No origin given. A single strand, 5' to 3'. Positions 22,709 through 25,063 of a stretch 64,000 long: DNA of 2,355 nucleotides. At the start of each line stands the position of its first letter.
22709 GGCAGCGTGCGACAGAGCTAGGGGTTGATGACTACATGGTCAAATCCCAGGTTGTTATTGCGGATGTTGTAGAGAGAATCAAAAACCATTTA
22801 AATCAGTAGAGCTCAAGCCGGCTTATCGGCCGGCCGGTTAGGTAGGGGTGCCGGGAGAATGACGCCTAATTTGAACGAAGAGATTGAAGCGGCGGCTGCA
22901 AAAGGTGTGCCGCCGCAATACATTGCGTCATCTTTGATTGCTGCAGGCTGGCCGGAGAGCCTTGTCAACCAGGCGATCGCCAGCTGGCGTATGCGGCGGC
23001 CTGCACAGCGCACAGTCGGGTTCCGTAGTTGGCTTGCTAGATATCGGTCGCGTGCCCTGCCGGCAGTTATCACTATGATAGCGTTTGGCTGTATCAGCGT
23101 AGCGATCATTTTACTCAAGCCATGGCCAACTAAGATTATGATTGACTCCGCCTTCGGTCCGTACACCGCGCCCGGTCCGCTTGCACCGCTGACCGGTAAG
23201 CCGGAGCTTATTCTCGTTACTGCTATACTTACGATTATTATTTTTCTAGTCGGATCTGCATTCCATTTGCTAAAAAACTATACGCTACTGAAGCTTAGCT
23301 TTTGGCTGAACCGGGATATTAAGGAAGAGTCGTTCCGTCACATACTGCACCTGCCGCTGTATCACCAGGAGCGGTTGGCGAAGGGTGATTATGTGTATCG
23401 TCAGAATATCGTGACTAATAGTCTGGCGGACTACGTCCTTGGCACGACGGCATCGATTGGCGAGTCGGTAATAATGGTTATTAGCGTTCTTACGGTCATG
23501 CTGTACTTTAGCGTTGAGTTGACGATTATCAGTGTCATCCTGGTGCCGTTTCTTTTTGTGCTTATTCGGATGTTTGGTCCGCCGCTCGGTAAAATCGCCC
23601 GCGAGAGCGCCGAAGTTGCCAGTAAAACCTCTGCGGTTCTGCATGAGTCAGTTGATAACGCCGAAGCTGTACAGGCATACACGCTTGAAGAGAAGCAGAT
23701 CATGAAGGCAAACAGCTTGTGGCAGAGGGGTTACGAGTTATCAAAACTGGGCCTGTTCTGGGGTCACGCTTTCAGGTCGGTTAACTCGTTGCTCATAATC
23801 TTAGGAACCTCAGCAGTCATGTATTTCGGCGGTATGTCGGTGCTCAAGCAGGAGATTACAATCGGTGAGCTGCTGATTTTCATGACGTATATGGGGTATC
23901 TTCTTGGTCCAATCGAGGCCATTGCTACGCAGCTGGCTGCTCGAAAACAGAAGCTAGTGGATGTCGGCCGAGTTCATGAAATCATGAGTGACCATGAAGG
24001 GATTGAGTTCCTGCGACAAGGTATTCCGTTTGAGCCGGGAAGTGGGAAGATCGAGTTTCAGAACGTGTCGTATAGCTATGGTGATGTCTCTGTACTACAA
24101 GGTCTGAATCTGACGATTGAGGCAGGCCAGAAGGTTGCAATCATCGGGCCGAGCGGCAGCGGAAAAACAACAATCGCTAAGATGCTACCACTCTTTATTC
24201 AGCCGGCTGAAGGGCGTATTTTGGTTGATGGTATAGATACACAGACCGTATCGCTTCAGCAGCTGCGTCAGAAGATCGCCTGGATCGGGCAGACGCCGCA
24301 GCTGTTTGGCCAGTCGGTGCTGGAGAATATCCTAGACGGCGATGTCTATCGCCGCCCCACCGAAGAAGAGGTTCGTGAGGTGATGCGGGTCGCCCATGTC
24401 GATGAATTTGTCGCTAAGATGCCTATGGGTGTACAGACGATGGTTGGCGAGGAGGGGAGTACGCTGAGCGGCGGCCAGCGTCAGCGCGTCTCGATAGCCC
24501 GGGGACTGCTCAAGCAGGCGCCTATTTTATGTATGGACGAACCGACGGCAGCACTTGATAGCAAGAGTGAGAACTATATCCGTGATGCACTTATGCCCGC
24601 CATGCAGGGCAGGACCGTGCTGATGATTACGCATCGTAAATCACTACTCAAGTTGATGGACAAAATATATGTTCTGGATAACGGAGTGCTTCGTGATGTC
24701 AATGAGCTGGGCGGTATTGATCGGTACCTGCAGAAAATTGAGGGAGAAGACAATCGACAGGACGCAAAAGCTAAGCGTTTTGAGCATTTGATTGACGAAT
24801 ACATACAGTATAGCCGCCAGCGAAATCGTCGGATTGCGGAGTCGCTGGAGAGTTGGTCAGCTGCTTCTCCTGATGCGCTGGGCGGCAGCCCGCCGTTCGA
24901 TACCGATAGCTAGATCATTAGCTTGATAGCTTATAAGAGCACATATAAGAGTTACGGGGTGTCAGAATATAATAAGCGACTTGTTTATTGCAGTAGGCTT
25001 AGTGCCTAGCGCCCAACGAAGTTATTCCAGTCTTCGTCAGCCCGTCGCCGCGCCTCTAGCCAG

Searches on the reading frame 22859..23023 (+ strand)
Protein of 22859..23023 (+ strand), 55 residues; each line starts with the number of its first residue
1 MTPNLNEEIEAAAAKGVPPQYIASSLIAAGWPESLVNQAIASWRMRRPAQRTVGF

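Call 83: search_solved_structures(query=A9, max_evalue=10, show_alignments=2)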
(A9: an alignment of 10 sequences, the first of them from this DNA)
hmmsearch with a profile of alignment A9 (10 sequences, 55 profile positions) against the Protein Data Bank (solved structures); distinct sequences matched with E-value up to 10: 8.
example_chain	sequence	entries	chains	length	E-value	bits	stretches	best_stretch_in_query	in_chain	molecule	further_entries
9k82_A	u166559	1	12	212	0.00021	24.3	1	26-46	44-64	Fiber-n5-Zn1-HEHE-917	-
5cwo_A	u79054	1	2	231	0.27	14.4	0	5-18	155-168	Designed helical repeat protein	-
5t5x_A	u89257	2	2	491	0.38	13.9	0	20-42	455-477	Cryptochrome-1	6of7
6kx4_A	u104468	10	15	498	0.39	13.8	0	20-42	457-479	Cryptochrome-1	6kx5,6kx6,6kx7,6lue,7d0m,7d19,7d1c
4ct0_A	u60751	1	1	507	0.41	13.8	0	20-42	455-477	CRYPTOCHROME-1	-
1r86_A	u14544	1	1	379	0.63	13.2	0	5-34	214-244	Endo-1,4-beta-xylanase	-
4k0r_A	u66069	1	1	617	0.66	13.1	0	20-42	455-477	Cryptochrome-1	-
9k81_A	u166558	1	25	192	1.1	12.3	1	5-24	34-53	Fiber-n7-Zn1-HEHE-74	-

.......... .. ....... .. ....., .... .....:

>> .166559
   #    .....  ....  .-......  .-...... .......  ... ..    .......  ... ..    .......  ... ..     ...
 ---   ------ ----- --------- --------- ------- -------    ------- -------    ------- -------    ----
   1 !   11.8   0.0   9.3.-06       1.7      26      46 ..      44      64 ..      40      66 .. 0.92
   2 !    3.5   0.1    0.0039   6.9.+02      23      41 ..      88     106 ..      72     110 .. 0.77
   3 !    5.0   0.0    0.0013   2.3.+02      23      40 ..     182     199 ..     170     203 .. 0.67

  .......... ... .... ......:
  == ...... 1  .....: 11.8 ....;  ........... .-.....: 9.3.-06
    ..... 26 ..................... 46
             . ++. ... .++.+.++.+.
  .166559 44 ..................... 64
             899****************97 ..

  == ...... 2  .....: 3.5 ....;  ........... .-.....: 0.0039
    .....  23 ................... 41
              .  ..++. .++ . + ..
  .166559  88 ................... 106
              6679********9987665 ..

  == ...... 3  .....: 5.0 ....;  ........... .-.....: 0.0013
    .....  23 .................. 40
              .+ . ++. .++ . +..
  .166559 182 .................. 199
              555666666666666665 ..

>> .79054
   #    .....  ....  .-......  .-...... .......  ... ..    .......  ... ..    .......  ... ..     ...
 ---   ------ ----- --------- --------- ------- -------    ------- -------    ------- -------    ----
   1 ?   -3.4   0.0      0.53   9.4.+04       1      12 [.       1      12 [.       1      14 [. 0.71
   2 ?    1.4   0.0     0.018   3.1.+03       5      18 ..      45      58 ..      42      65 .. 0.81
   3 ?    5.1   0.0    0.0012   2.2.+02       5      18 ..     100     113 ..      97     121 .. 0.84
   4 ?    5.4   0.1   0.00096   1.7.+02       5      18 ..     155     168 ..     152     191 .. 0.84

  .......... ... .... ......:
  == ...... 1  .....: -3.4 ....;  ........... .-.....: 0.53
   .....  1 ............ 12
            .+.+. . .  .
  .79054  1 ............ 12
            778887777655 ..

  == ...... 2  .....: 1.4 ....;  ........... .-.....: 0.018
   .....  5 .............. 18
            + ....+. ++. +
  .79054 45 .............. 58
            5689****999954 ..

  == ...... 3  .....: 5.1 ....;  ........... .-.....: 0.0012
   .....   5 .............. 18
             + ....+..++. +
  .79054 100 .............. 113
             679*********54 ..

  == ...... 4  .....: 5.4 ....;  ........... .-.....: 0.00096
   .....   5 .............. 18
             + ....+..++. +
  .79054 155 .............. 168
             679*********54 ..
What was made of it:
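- Its N-terminal domain matches no natural protein of known structure (call 83).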

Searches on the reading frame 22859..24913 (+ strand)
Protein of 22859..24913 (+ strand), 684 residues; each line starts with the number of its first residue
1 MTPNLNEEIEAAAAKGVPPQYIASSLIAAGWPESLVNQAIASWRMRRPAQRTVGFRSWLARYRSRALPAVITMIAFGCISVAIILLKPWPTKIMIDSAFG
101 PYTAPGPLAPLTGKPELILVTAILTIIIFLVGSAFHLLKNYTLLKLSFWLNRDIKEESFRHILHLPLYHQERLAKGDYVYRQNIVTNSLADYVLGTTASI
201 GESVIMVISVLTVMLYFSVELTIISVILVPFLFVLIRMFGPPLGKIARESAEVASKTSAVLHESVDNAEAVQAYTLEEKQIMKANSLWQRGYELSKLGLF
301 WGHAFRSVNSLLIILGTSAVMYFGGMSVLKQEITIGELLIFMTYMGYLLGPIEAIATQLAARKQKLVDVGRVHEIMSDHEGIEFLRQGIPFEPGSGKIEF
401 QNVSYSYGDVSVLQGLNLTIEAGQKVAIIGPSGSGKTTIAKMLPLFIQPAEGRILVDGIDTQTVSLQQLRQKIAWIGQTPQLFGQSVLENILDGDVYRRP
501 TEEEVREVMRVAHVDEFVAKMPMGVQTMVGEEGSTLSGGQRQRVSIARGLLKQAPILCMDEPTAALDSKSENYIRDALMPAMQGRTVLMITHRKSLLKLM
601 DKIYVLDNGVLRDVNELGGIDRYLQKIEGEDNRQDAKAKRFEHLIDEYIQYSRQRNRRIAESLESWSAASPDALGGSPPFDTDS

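Call 3: search_protein_families(library=pfam, proteins=[window:22859-24913:+], max_evalue=1)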
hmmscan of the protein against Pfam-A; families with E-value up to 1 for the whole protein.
window:22859-24913:+ (684 aa): 21 families
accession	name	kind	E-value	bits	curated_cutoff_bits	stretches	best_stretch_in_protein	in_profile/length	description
PF00005.33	ABC_tran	-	2.5e-34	119.3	25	1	413-564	1-137/137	ABC transporter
PF00664.28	ABC_membrane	-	1.6e-32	113.7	28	1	72-351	3-273/274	ABC transporter transmembrane region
PF02463.25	SMC_N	-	2.6e-07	30.7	40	1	517-605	135-210/220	RecF/RecN/SMC N terminal domain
PF13479.12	AAA_24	-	0.00042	20.6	27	1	423-476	2-58/195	AAA domain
PF13304.12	AAA_21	-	0.0017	18.9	27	1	427-449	3-25/304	AAA domain, putative AbiEii toxin, Type IV TA system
PF20720.3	nSTAND3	-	0.0022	18.2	27.2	1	424-444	18-38/155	Novel STAND NTPase 3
PF01078.27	Mg_chelatase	-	0.0049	16.7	20.3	1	414-465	13-64/207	Magnesium chelatase, subunit ChlI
PF00006.31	ATP-synt_ab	-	0.0081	16.3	29.5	1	418-443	9-34/213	ATP synthase alpha/beta family, nucleotide-binding domain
PF13401.12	AAA_22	-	0.015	16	27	1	426-473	8-54/130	AAA domain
PF13555.12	AAA_29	-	0.021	15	27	1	419-439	18-38/61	P-loop containing region of AAA domain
PF09818.15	ABC_ATPase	-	0.027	13.9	23.2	1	503-584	127-202/283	P-loop domain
PF13521.12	AAA_28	-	0.055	14.1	27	1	425-443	1-19/164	AAA domain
PF13238.12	AAA_18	-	0.061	14.2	29.4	1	426-443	1-18/128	AAA domain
PF13191.12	AAA_16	-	0.071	14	32.6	1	424-474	25-74/167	AAA ATPase domain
PF11659.14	DUF3261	-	0.083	13.2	22.3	1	8-53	49-101/137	Protein of unknown function (DUF3261)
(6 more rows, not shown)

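Call 90: search_solved_structures(query=window:22859-24913:+, max_evalue=1e-20)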
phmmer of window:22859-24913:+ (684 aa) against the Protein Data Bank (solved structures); distinct sequences matched with E-value up to 1e-20: 322 (the best 60 are shown).
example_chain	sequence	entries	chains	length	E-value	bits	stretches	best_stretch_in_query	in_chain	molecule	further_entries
8zpx_B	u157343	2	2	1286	2.1e-108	366.7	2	219-628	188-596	ABC transporter B family member 1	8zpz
9juj_A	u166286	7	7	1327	2.2e-108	366.6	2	219-628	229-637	ABC transporter B family member 1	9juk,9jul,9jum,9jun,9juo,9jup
8zq4_B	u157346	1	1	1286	1.5e-107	363.9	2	219-628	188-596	ABC transporter B family member 1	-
7zka_A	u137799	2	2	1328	3.1e-107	362.8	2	97-613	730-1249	ATP-dependent translocase ABCB1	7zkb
7zk4_A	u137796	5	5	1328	5.5e-107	362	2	97-613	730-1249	ATP-dependent translocase ABCB1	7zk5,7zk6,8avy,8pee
7zk9_A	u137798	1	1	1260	5.9e-107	361.9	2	97-613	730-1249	ATP-dependent translocase ABCB1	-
7zk8_A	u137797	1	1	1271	6.6e-107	361.7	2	97-613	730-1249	ATP-dependent translocase ABCB1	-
6ujw_A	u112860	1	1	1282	6.7e-107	361.7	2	98-613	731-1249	ATP-dependent translocase ABCB1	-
6ujr_A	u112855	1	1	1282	1e-106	361.1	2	94-613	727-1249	ATP-dependent translocase ABCB1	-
6ujt_A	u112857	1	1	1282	1.4e-106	360.7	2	98-613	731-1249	ATP-dependent translocase ABCB1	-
4m1m_A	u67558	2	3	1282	1.4e-106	360.6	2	98-613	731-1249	Multidrug resistance protein 1A | ATP-dependent translocase ABCB1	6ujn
4m2s_A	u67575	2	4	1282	1.4e-106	360.6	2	98-613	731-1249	Multidrug resistance protein 1A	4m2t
5kpi_A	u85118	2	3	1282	1.4e-106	360.6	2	98-613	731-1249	Multidrug resistance protein 1A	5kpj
6q81_A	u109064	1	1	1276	1.5e-106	360.6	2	98-613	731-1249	P-glycoprotein (ABCB1)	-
4lsg_A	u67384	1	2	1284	1.5e-106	360.6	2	98-613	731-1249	Multidrug resistance protein 1A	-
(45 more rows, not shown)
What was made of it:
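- On Type I secretion (RTX-type) substrates: The exporter core is as close to Sav1866 and MsbA as to PCAT1 (call 90).
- The exporter is a generic ABCB half-transporter, equally similar to Sav1866 (240 bits), MsbA (222) and PCAT1 (222) (call 90).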

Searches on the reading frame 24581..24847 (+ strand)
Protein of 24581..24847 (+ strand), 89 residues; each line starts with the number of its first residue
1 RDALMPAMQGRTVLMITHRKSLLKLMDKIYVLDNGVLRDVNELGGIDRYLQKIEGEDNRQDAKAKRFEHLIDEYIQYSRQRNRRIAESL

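Call 38: find_related_loci(query=A5, collection=metagenome_contigs, flank=10000)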
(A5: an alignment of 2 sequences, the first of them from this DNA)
Query A5 (89 aa) in metagenome_contigs; peptide patterns used: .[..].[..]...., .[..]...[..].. (x = any residue, [..] = any of these).
277 stretches matched a pattern; 46 encode a relative of the query (tblastn E <= 1e-3); 46 distinct loci.
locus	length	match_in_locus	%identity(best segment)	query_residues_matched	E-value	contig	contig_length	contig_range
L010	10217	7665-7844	65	1-60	5e-23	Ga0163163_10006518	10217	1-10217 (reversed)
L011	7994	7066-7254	62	1-63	7e-23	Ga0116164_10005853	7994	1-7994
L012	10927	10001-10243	52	1-75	2e-22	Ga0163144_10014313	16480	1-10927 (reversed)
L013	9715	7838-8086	49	1-77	4e-22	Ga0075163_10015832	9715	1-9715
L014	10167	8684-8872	62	1-63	4e-22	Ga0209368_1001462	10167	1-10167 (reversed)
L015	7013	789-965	64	1-59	5e-22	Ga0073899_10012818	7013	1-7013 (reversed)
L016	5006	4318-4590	47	1-88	9e-22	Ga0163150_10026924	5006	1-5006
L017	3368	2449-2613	65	1-55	9e-22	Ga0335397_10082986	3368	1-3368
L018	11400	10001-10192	59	1-64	1e-21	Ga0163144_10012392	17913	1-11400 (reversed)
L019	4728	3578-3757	58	1-60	5e-21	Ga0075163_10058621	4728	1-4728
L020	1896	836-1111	46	1-89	1e-20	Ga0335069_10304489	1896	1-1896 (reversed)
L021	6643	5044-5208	62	1-55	1e-20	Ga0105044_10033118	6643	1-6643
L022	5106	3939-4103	64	1-55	2e-20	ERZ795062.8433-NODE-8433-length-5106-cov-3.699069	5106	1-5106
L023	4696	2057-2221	62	1-55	6e-20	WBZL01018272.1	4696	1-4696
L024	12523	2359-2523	65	1-55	8e-20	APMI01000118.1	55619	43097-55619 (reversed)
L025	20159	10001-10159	66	1-53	1e-19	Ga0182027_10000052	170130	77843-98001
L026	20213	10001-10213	54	1-69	3e-19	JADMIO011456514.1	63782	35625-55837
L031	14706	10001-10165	62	1-55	8e-19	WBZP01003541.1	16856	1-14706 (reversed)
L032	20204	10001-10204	51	1-70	1e-18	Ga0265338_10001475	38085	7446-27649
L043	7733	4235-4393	62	1-53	2e-17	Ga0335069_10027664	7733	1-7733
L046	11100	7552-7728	54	1-56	6e-17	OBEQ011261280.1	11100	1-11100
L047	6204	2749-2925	56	1-56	7e-17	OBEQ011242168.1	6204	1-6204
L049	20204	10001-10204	44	1-66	3e-14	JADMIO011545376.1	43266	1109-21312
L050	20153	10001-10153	49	8-58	2e-12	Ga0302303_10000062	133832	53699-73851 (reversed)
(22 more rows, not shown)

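Call 64: search_protein_families(library=pfam, proteins=[L010:8032-9960:-, L047:3142-4794:-, L043:4575-6401:-, L024:2916-4631:-, L031:10439-12823:-, L049:11570-15298:-], max_evalue=0.01)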
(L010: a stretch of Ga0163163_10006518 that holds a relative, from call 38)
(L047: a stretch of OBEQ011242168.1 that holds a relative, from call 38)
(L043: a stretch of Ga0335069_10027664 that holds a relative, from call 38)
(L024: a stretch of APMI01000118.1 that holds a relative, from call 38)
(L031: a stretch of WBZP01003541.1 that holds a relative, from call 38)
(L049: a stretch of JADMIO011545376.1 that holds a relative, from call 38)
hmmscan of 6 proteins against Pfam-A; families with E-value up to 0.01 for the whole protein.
L010:8032-9960:- (643 aa): 0 families

L047:3142-4794:- (551 aa): 0 families

L043:4575-6401:- (609 aa): 0 families

L024:2916-4631:- (572 aa): 8 families
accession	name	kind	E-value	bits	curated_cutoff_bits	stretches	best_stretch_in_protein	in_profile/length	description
PF01476.26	LysM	-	8.9e-33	112.4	20.9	2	436-478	1-42/43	LysM domain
PF23473.1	LysM3_LYK4_5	-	2.9e-08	34.1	29.3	0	498-534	4-39/48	LYK4/5 LysM3 domain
PF04225.17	LysM_OapA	-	6e-05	23.5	22.3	0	435-478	4-51/85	Opacity-associated protein A LysM-like domain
PF23577.1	LysM_RLK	-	8.7e-05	22.9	27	0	435-454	2-21/44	LysM domain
PF13384.12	HTH_23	-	0.0017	18.5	24.6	0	438-460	14-36/50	Homeodomain-like domain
PF22310.2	NMB0315_dom_I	-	0.0039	17.9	27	0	437-463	7-33/83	NMB0315-like, domain I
PF13693.12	HTH_35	-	0.0048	17.3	25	0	439-461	13-35/75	Winged helix-turn-helix DNA-binding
PF23457.1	LysM2_NFP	-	0.0056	17.2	36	0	435-477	7-52/56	NFP LysM2 domain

L031:10439-12823:- (795 aa): 5 families
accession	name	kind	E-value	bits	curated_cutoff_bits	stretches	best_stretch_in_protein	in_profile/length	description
PF01551.29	Peptidase_M23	-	2.7e-17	63.2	28.7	1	42-136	2-91/96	Peptidase family M23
PF00036.39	EF-hand_1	-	3.7e-11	42.2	25.4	0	711-730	9-28/29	EF hand domain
PF13202.12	EF-hand_5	-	1.6e-09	37.3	25.9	0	631-646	5-20/25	EF hand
PF13405.12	EF-hand_6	-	6.6e-09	35.2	25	0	687-707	4-24/30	EF-hand domain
PF13499.12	EF-hand_7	-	2.8e-05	24.8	30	0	630-688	7-64/67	EF-hand domain pair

L049:11570-15298:- (1243 aa): 0 families

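Call 68: search_protein_families(library=pfam, proteins=[L050:10234-11607:+, L013:8346-9713:+, L025:10372-11526:-, L046:8024-10150:-, L015:1159-2823:-, L023:2527-4695:-, L032:10624-12345:-, L026:12351-14351:-], max_evalue=0.01)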
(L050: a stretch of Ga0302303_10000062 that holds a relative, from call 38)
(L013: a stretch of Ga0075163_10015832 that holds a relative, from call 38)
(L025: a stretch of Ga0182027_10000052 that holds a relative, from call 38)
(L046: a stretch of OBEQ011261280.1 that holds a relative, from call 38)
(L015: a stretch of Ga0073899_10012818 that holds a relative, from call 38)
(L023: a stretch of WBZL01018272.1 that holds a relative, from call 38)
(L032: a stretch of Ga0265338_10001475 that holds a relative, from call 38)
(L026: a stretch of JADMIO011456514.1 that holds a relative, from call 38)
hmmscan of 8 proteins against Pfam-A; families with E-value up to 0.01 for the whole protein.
L050:10234-11607:+ (458 aa): 0 families

L013:8346-9713:+ (456 aa): 0 families

L025:10372-11526:- (385 aa): 0 families

L046:8024-10150:- (709 aa): 0 families

L015:1159-2823:- (555 aa): 4 families
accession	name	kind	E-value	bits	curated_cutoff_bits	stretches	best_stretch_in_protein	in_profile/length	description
PF00036.39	EF-hand_1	-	3.6e-06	26.6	25.4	1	279-303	3-27/29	EF hand domain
PF13405.12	EF-hand_6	-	1.6e-05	24.7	25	1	283-303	7-27/30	EF-hand domain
PF13202.12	EF-hand_5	-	2e-05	24.3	25.9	1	281-298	4-21/25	EF hand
PF13499.12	EF-hand_7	-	0.0015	19.3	30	0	284-303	10-29/67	EF-hand domain pair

L023:2527-4695:- (723 aa): 5 families
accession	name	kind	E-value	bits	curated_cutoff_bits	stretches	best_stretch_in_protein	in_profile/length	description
PF13202.12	EF-hand_5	-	2.6e-10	39.7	25.9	0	563-579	4-20/25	EF hand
PF13405.12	EF-hand_6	-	6.5e-08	32.1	25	0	639-661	4-27/30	EF-hand domain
PF00036.39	EF-hand_1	-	2.9e-07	30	25.4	0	599-619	2-22/29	EF hand domain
PF13499.12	EF-hand_7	-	3.5e-07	30.9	30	1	620-670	6-55/67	EF-hand domain pair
PF02412.23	TSP_3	-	0.0038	17.3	25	0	26-46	13-33/36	Thrombospondin type 3 repeat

L032:10624-12345:- (574 aa): 0 families

L026:12351-14351:- (667 aa): 0 families
